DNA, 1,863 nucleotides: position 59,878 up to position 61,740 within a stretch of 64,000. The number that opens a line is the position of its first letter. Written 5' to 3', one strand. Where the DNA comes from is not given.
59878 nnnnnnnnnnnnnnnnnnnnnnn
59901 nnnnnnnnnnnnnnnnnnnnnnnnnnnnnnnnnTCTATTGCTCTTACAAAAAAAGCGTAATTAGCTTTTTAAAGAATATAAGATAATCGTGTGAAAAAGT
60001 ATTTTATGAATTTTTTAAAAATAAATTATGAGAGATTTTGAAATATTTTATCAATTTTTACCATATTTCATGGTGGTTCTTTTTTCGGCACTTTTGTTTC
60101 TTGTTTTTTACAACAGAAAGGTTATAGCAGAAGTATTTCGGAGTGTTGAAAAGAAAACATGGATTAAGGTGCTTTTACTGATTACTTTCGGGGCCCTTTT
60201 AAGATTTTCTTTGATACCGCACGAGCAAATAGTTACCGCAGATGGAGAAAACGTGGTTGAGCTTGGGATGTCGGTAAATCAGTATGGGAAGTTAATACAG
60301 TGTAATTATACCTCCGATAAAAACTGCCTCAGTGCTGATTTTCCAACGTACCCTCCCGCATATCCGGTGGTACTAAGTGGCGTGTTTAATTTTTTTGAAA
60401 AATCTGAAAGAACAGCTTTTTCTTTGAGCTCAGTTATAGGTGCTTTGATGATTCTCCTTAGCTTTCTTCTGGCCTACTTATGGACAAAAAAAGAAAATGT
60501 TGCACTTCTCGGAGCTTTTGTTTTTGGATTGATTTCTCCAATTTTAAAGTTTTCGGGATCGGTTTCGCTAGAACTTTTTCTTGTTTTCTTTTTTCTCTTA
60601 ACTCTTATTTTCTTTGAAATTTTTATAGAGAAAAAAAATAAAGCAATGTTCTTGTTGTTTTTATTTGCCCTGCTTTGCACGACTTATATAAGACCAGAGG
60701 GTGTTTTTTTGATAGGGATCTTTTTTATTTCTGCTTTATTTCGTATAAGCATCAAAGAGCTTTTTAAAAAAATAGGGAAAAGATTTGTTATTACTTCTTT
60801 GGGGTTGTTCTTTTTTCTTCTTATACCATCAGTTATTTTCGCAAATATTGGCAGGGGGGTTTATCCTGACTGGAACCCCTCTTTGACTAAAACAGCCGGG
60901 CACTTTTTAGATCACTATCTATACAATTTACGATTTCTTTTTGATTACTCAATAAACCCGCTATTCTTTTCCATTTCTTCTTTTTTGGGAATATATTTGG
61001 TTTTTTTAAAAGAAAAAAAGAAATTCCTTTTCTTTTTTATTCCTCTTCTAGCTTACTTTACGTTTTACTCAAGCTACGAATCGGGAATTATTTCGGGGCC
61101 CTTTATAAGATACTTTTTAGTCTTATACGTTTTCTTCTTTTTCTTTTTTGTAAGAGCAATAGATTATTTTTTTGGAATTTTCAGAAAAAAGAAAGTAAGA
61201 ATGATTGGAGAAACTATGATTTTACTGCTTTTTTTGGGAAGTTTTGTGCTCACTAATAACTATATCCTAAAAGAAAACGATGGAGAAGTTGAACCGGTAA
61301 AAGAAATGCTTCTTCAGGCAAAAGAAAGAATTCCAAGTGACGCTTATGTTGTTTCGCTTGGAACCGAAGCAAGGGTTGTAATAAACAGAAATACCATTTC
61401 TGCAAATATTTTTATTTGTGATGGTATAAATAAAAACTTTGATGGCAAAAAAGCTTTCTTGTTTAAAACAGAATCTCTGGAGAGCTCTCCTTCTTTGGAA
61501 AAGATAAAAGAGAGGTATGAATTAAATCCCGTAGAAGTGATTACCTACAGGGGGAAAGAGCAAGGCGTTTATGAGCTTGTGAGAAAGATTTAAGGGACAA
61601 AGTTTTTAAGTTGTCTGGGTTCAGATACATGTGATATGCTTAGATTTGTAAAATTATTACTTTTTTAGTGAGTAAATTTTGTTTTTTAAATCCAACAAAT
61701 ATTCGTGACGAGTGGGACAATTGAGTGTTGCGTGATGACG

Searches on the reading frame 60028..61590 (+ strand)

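Call 16: search_protein_families(library=ncbifam, proteins=[window:60028-61590:+], max_evalue=0.00001)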
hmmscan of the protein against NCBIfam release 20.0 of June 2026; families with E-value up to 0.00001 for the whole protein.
window:60028-61590:+ (521 aa): 1 family
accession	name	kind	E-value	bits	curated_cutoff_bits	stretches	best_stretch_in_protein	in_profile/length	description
NF047440.1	LA3751_2_3_fam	subfamily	1.5e-10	40.6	200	1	107-434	80-409/460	LA_3751/LA_3752 family putative glycosyltransferase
